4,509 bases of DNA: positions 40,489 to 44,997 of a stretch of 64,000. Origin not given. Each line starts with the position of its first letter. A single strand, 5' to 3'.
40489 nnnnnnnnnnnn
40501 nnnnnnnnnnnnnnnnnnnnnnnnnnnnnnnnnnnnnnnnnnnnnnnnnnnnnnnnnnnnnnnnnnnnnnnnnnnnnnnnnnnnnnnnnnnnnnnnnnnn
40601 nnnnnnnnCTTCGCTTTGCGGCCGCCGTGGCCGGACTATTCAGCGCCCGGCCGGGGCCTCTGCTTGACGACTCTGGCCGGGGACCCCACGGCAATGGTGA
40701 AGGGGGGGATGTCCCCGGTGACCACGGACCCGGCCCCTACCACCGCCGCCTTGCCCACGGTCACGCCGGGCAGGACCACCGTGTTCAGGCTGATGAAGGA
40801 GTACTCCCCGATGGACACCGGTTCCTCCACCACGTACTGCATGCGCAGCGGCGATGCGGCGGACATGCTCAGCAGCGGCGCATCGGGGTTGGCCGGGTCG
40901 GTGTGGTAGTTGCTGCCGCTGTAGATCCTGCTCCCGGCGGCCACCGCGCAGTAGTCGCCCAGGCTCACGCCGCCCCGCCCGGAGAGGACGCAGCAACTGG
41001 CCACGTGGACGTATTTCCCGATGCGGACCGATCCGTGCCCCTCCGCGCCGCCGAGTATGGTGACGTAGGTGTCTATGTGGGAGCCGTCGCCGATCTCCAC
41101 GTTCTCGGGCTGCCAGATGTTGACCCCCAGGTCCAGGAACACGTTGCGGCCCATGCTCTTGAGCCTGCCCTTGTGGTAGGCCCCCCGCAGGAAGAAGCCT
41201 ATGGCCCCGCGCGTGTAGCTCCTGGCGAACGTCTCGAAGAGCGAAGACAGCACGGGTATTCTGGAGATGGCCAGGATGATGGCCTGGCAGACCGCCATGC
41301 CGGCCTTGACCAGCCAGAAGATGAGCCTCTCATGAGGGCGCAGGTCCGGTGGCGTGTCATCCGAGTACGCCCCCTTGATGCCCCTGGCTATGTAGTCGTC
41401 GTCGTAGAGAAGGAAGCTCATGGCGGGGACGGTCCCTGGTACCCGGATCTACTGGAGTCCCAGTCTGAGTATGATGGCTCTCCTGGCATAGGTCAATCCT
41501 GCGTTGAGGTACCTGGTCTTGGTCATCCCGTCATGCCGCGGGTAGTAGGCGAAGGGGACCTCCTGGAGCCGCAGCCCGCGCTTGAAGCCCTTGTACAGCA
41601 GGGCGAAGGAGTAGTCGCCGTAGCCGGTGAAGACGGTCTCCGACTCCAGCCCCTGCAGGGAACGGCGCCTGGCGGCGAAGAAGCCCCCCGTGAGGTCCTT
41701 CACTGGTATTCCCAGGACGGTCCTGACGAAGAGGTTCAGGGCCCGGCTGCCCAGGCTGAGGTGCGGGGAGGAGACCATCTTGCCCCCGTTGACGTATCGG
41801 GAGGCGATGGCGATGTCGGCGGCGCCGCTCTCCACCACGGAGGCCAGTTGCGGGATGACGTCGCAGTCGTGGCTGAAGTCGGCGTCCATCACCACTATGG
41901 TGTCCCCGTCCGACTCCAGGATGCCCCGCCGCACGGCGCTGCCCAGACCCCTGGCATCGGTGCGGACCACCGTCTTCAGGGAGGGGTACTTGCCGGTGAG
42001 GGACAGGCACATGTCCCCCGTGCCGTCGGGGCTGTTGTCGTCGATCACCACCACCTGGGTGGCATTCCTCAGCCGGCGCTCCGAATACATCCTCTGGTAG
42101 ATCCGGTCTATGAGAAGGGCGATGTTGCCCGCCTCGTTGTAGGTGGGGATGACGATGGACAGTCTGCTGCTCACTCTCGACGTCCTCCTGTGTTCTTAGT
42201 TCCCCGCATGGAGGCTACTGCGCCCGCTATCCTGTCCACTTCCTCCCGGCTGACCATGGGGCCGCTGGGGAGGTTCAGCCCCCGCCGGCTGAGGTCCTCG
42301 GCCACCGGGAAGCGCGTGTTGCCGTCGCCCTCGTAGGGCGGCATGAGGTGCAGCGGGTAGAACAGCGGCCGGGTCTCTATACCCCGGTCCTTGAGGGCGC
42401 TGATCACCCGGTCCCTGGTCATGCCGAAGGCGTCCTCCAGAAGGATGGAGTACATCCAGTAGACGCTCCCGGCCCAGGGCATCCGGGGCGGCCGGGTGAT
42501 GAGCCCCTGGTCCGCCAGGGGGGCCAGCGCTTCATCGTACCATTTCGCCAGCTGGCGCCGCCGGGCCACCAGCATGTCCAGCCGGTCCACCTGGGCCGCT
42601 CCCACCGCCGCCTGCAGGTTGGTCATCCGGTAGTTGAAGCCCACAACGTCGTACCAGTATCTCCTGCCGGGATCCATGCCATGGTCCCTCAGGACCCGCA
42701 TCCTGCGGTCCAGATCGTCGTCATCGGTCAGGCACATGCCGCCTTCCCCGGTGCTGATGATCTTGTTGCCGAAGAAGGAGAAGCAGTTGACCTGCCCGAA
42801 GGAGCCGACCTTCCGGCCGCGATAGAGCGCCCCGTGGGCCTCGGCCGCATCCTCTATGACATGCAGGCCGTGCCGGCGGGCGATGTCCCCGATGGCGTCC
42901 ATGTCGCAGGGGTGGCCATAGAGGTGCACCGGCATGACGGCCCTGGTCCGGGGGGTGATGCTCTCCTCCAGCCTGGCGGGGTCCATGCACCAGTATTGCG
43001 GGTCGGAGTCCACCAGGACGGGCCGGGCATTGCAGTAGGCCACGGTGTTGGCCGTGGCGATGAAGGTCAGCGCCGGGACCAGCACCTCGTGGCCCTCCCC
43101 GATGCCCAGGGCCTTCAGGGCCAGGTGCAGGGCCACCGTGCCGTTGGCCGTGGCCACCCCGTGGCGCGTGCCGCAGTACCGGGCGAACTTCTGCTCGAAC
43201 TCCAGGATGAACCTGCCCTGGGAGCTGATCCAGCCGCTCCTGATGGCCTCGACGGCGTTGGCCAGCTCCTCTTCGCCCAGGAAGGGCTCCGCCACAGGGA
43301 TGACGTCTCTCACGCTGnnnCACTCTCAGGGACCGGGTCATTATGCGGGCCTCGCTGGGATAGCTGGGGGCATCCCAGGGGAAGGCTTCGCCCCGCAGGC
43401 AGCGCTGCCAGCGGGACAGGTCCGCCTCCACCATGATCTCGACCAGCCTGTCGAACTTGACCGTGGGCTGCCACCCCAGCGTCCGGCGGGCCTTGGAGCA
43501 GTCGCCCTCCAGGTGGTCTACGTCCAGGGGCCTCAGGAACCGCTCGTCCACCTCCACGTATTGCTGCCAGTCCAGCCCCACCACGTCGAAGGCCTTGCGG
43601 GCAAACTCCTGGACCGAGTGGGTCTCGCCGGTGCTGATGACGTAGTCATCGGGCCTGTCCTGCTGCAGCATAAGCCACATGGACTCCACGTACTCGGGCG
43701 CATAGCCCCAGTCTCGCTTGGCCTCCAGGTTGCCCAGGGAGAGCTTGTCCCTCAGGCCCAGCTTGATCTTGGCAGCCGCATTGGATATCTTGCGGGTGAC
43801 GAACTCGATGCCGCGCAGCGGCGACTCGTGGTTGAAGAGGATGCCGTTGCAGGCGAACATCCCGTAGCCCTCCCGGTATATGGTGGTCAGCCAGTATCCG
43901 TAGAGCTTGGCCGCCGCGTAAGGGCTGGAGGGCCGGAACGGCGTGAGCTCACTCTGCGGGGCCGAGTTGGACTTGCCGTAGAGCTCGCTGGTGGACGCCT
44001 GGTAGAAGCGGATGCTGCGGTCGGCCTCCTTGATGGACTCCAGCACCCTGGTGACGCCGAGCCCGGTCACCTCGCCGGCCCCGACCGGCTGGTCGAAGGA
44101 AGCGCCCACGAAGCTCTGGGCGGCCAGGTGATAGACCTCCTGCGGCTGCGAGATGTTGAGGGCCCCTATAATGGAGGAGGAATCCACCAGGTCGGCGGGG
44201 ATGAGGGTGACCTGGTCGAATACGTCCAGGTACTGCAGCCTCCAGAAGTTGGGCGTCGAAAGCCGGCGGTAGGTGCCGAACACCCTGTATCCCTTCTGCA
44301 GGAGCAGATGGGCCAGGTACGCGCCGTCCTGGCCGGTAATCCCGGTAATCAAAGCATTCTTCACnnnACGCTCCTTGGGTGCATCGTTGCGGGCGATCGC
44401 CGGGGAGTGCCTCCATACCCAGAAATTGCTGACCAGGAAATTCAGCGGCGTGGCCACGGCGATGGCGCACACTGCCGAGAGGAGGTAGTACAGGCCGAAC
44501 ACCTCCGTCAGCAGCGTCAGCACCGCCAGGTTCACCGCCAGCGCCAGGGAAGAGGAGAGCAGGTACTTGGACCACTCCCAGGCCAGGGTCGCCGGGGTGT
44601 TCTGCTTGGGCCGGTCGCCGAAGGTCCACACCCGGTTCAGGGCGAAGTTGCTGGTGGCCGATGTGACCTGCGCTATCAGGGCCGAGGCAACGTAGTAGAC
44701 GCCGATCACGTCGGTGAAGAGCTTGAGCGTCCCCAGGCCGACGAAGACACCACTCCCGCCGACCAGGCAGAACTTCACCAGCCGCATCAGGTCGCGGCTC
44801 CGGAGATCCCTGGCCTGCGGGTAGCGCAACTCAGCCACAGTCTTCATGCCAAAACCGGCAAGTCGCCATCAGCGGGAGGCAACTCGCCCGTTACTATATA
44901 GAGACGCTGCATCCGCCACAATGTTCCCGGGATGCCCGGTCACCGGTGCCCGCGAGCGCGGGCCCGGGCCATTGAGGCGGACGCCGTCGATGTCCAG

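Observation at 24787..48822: ~24-kb island encoding a polyprenyl-phosphate-sugar-dependent surface glycosylation system with candidate protein substrates embedded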

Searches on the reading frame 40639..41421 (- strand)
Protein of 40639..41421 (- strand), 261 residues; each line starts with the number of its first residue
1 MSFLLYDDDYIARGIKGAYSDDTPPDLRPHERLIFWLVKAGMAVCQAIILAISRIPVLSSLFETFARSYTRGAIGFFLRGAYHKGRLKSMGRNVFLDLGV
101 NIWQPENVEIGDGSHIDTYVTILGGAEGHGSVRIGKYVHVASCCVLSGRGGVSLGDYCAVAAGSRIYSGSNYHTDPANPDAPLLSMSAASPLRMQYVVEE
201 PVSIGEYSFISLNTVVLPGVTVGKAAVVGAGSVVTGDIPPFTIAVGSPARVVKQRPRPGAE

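Call 5: search_protein_families(library=pfam, proteins=[window:40639-41421:-], max_evalue=0.01)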
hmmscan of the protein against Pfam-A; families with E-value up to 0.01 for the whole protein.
window:40639-41421:- (261 aa): 3 families
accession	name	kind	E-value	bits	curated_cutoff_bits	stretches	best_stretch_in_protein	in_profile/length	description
PF00132.30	Hexapep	-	4.1e-14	52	27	1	202-236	2-36/36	Bacterial transferase hexapeptide (six repeats)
PF14602.12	Hexapep_2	-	2.5e-08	33.9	27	1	201-235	1-33/34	Hexapeptide repeat of succinyl-transferase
PF25084.1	LbH_EIF2B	-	0.0062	17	54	0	106-147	20-60/105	EIF2B subunit epsilon LbH domain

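Call 22: search_protein_families(library=ncbifam, proteins=[window:40639-41421:-], max_evalue=0.00001)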
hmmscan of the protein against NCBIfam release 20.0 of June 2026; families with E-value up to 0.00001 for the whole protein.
window:40639-41421:- (261 aa): 37 families (the best 25 are shown)
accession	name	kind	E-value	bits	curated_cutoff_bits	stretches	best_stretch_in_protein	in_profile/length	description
TIGR03570.1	NeuD_NnaD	subfamily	5.7e-18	65.2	160.8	1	197-250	149-202/202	NeuD/PglB/VioB family sugar acetyltransferase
NF007240.0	PRK09677.1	equivalog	6.6e-17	61.6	243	1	132-255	72-184/192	putative lipopolysaccharide biosynthesis O-acetyl transferase WbbJ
TIGR03308.1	phn_thr-fam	hypoth_equivalog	1.1e-15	58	201.65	1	199-255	106-162/204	phosphonate metabolim protein, transferase hexapeptide repeat family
NF007797.0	PRK10502.1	subfamily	4.7e-15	55.7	192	1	198-255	122-179/183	WcaF family extracellular polysaccharide biosynthesis acetyltransferase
NF058585.1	HptprglPActTf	PfamEq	5.2e-15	55.4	300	1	201-255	106-160/172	heptaprenylglyceryl phosphate O-acetyltransferase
NF007076.0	PRK09527.1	equivalog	1.9e-14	53.5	347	1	199-254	129-184/203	galactoside O-acetyltransferase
NF000311.1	Vat_ABCDEFH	equivalog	7.3e-14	51.8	300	1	153-255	59-164/201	Vat family streptogramin A O-acetyltransferase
TIGR03532.1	DapD_Ac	equivalog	7.7e-14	51.9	231.75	1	199-254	158-213/231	2,3,4,5-tetrahydropyridine-2,6-dicarboxylate N-acetyltransferase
NF041874.1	EPS_EpsC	equivalog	2.4e-13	50.1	150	1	204-255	116-167/168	serine O-acetyltransferase EpsC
NF007499.0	PRK10092.1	equivalog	6.1e-12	45.7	314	1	139-254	81-182/183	maltose O-acetyltransferase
NF010936.0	PRK14356.1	equivalog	6.4e-12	45.1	666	1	203-248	400-445/456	bifunctional UDP-N-acetylglucosamine diphosphorylase/glucosamine-1-phosphate N-acetyltransferase GlmU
NF000111.1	stregram_VatD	exception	1.2e-10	41.5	400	1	152-255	61-167/209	streptogramin A O-acetyltransferase Vat(D)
NF000490.1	chloram_CatB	equivalog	2e-10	40.3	350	1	154-255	59-164/210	type B chloramphenicol O-acetyltransferase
NF033468.1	stregram_VatI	exception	3.8e-10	39.9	415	1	154-255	62-166/208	streptogramin A O-acetyltransferase Vat(I)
TIGR04008.1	WcaF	equivalog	1.2e-09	38.3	326.3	1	134-255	54-178/180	colanic acid biosynthesis acetyltransferase WcaF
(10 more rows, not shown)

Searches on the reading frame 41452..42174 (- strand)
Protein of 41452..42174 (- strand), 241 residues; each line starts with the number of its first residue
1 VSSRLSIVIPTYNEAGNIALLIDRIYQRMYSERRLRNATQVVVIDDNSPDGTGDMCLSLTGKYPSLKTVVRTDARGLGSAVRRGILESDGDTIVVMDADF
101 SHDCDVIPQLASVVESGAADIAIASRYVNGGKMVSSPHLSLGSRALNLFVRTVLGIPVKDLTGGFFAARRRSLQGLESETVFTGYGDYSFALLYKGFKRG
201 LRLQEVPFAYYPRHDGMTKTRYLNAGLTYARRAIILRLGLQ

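Call 5: search_protein_families(library=pfam, proteins=[window:41452-42174:-], max_evalue=0.01)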
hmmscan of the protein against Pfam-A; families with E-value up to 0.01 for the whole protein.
window:41452-42174:- (241 aa): 3 families
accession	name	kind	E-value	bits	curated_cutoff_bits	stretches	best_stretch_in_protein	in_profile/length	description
PF00535.33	Glycos_transf_2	-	4.3e-28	98.8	23.3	1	6-174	1-165/168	Glycosyl transferase family 2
PF13641.12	Glyco_tranf_2_3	-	8.2e-07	29.7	27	1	5-135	3-133/230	Glycosyltransferase like family 2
PF10111.15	Glyco_tranf_2_2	-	0.0075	16.2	27.3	0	6-117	1-109/276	Glycosyltransferase like family 2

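Call 22: search_protein_families(library=ncbifam, proteins=[window:41452-42174:-], max_evalue=0.00001)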
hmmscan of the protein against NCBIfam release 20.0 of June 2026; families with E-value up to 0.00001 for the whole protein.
window:41452-42174:- (241 aa): 12 families
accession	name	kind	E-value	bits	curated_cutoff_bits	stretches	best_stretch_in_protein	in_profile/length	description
TIGR04182.1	glyco_TIGR04182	equivalog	7.2e-18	65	325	1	6-228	3-209/293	S-layer glycoprotein N-glycosyltransferase AglJ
NF041391.1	DPhHxTase_Halo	equivalog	2.1e-15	56.3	375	1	11-231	3-203/213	dolichyl-phosphate hexose transferase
NF041875.1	EPS_EpsD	equivalog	4e-13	49.5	370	1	5-119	1-109/325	exopolysaccharide biosynthesis glycosyltransferase EpsD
NF047588.1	GlcsyltransPgfSStrep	equivalog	1.3e-11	44.3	500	1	4-234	2-218/308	glycosyltransferase PgfS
NF007986.1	PRK10714.1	equivalog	3.4e-11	42.7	529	1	4-171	7-167/316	undecaprenyl-phosphate 4-deoxy-4-formamido-L-arabinose transferase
NF010496.0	PRK13915.1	equivalog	2.3e-10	40.1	262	1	3-156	31-184/307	glucosyl-3-phosphoglycerate synthase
TIGR03937.1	PgaC_IcaA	equivalog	3.3e-10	39.5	422.3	1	4-103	46-139/407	poly-beta-1,6-N-acetyl-D-glucosamine synthase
TIGR04283.1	glyco_like_mftF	equivalog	4.3e-09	36.3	182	1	5-118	1-101/221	TIGR04283 family arsenosugar biosynthesis glycosyltransferase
NF038302.1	EPS_HpsE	equivalog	3.1e-08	33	300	1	5-107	3-104/307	hormogonium polysaccharide biosynthesis glycosyltransferase HpsE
NF007482.0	PRK10073.1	equivalog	2.8e-07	29.9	423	1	3-123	6-119/334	glycosyltransferase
TIGR03469.1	HpnB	hypoth_equivalog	2.6e-06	26.7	379.25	1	5-121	46-167/386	hopene-associated glycosyltransferase HpnB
TIGR03111.1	glyc2_xrt_Gpos1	hypoth_equivalog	6.1e-06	25.3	363.95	1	5-115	51-157/439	TIGR03111 family XrtG-associated glycosyltransferase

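Call 54: search_solved_structures(query=window:41452-42174:-, max_evalue=0.001)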
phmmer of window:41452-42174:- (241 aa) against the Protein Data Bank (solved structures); distinct sequences matched with E-value up to 0.001: 16.
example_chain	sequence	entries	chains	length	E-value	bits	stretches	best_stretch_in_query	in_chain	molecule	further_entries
5mlz_A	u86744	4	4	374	2e-33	118.9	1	2-221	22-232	Dolichol monophosphate mannose synthase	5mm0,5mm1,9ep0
6yv7_B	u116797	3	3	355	5.4e-09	39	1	4-100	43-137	Glycosyl transferase, family 2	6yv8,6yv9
6yv7_A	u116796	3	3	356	5.4e-09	39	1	4-100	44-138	Glycosyl transferase, family 2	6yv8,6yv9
9bhc_C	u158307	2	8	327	3.1e-08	36.5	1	4-161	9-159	Undecaprenyl-phosphate 4-deoxy-4-formamido-L-arabinose transferase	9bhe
8vxh_A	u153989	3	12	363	4e-08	36.1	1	4-161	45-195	Undecaprenyl-phosphate 4-deoxy-4-formamido-L-arabinose transferase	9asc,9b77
3bcv_A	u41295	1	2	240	4.3e-08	36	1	4-121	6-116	Putative glycosyltransferase protein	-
9hwj_A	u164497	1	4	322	2.4e-07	33.5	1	4-118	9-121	Undecaprenyl-phosphate 4-deoxy-4-formamido-L-arabinose transferase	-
5eke_A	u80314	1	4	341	2.5e-05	27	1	4-186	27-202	Uncharacterized glycosyltransferase sll0501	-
5ekp_C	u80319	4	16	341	2.8e-05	26.8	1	4-179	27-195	Uncharacterized glycosyltransferase sll0501 | Glycosyltransferase sll0501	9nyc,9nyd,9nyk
9nye_A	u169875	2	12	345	2.9e-05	26.8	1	4-133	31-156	Glycosyltransferase sll0501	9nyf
3f1y_A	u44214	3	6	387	6.9e-05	25.5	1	5-114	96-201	Mannosyl-3-phosphoglycerate synthase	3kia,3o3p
5tze_C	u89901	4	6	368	0.0004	23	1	4-132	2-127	Glycosyl transferase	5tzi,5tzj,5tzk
9omj_A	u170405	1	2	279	0.00049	22.7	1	5-117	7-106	Glycosyltransferase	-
9omm_A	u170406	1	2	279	0.0005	22.7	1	5-117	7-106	Glycosyltransferase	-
9omh_A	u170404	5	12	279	0.0005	22.7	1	5-117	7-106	Glycosyltransferase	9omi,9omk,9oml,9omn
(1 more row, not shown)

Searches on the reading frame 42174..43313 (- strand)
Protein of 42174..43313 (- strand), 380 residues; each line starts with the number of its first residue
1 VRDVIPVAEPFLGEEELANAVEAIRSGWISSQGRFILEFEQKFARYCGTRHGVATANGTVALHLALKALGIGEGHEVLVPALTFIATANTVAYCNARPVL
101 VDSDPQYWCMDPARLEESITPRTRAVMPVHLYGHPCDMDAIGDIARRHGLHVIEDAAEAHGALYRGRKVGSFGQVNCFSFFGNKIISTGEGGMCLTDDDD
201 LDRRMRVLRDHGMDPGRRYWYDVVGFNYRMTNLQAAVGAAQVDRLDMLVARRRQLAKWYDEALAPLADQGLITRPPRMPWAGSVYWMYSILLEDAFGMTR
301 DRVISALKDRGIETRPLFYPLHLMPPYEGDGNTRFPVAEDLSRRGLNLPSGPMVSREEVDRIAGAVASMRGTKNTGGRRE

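Call 5: search_protein_families(library=pfam, proteins=[window:42174-43313:-], max_evalue=0.01)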
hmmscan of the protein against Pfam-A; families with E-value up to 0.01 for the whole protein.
window:42174-43313:- (380 aa): 3 families
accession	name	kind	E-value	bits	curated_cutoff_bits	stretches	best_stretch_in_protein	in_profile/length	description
PF01041.23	DegT_DnrJ_EryC1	-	1.2e-132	443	19.8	1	13-366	4-359/360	DegT/DnrJ/EryC1/StrS aminotransferase family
PF01212.27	Beta_elim_lyase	-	4.3e-05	23.4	27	1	37-209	35-224/288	Beta-eliminating lyase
PF01053.26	Cys_Met_Meta_PP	-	0.0023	17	27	1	39-165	57-183/381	Cys/Met metabolism PLP-dependent enzyme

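Call 22: search_protein_families(library=ncbifam, proteins=[window:42174-43313:-], max_evalue=0.00001)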
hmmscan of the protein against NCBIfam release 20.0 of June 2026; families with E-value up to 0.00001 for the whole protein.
window:42174-43313:- (380 aa): 11 families
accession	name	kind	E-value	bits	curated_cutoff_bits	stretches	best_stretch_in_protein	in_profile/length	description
TIGR04181.1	NHT_00031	hypoth_equivalog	1.9e-106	356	420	1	5-351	1-359/359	LegC family aminotransferase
TIGR03588.1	PseC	equivalog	5.3e-89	298.8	423.5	1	5-368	2-378/380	UDP-4-amino-4,6-dideoxy-N-acetyl-beta-L-altrosamine transaminase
NF008658.2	PRK11658.1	equivalog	6.5e-75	252.1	631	1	1-369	1-376/379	UDP-4-amino-4-deoxy-L-arabinose aminotransferase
TIGR04427.1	PLP_DesI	equivalog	6.5e-74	249.4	650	1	23-366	41-379/390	dTDP-4-dehydro-6-deoxyglucose aminotransferase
NF008687.0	PRK11706.1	equivalog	1e-67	228.5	375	1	5-368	2-372/375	dTDP-4-amino-4,6-dideoxygalactose transaminase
NF011936.0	PRK15407.1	equivalog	1.2e-57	195.6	423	2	3-214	35-253/440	lipopolysaccharide biosynthesis protein RfbH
TIGR02379.1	ECA_wecE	subfamily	6.1e-56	189.8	434.85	1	5-325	2-328/376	dTDP-4-amino-4,6-dideoxy-D-glucose transaminase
NF004770.0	PRK06108.1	subfamily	1.9e-08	33.5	422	1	42-159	89-213/396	pyridoxal phosphate-dependent aminotransferase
NF005816.0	PRK07682.1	equivalog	3.3e-06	26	620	1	45-156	86-203/390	aminotransferase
NF004769.0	PRK06107.1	equivalog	4.1e-06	25.8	617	1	53-126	97-170/402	aspartate transaminase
NF005817.0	PRK07683.1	equivalog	6.7e-06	25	575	1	48-127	88-166/387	aminotransferase A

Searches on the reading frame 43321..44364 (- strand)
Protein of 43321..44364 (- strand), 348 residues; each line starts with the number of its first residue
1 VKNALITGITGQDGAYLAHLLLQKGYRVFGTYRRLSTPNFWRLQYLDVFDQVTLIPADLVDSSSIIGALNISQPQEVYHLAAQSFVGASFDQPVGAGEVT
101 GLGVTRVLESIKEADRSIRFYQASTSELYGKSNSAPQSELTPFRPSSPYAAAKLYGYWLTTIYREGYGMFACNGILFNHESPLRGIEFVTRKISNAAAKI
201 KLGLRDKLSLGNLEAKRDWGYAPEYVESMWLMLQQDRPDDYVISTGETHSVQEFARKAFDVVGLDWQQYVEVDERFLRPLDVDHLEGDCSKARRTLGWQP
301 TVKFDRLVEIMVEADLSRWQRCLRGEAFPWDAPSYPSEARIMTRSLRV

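Call 5: search_protein_families(library=pfam, proteins=[window:43321-44364:-], max_evalue=0.01)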
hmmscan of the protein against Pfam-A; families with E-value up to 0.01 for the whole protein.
window:43321-44364:- (348 aa): 3 families
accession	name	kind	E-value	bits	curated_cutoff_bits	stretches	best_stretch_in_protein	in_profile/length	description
PF16363.11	GDP_Man_Dehyd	-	1e-122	410.2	27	1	5-311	1-332/332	GDP-mannose 4,6 dehydratase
PF01370.27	Epimerase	-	3.4e-63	213.7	20.9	1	4-243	1-239/240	NAD dependent epimerase/dehydratase family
PF04321.23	RmlD_sub_bind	-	7.6e-06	25.6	27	1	4-156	3-132/287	RmlD substrate binding domain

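Call 22: search_protein_families(library=ncbifam, proteins=[window:43321-44364:-], max_evalue=0.00001)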
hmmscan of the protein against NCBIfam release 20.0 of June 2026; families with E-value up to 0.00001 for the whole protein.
window:43321-44364:- (348 aa): 8 families
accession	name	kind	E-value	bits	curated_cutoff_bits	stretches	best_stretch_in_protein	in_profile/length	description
TIGR01472.1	gmd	equivalog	1.9e-124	415.3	415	1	2-317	1-340/342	GDP-mannose 4,6-dehydratase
TIGR01181.1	dTDP_gluc_dehyt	equivalog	1.2e-26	93.5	365.1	1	4-312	2-308/321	dTDP-glucose 4,6-dehydratase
TIGR04180.1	EDH_00030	hypoth_equivalog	3e-23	82.3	475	1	5-302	2-296/297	NAD-dependent 4,6-dehydratase LegB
TIGR01179.1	galE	equivalog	5.6e-22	78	262.3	1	5-158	3-154/332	UDP-glucose 4-epimerase GalE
TIGR02622.1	CDP_4_6_dhtase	equivalog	1.1e-19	70.8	278.45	1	2-131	5-135/352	CDP-glucose 4,6-dehydratase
NF007582.0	PRK10217.1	equivalog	9.4e-14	51.3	698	1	1-238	1-245/355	dTDP-glucose 4,6-dehydratase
NF007490.0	PRK10084.1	subfamily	1e-08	34.6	649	1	48-316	48-335/361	dTDP-glucose 4,6-dehydratase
NF043036.1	ErythonDh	equivalog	1.4e-06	27.8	325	1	4-163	3-163/321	D-erythronate dehydrogenase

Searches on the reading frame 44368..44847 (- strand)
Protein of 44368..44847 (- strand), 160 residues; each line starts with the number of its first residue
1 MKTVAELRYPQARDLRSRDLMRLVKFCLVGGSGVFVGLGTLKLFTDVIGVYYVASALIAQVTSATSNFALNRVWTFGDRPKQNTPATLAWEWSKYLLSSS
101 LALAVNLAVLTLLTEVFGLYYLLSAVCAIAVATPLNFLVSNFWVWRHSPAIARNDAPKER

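Call 5: search_protein_families(library=pfam, proteins=[window:44368-44847:-], max_evalue=0.01)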
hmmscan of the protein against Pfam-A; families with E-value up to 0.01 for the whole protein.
window:44368-44847:- (160 aa): 1 family
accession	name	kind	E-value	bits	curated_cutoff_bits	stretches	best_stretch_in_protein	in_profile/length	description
PF04138.20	GtrA_DPMS_TM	-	4.8e-27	94.9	26.1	1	25-145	1-117/117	GtrA/DPMS, transmembrane domain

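Call 22: search_protein_families(library=ncbifam, proteins=[window:44368-44847:-], max_evalue=0.00001)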
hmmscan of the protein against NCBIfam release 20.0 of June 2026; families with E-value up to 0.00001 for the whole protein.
window:44368-44847:- (160 aa): 0 families
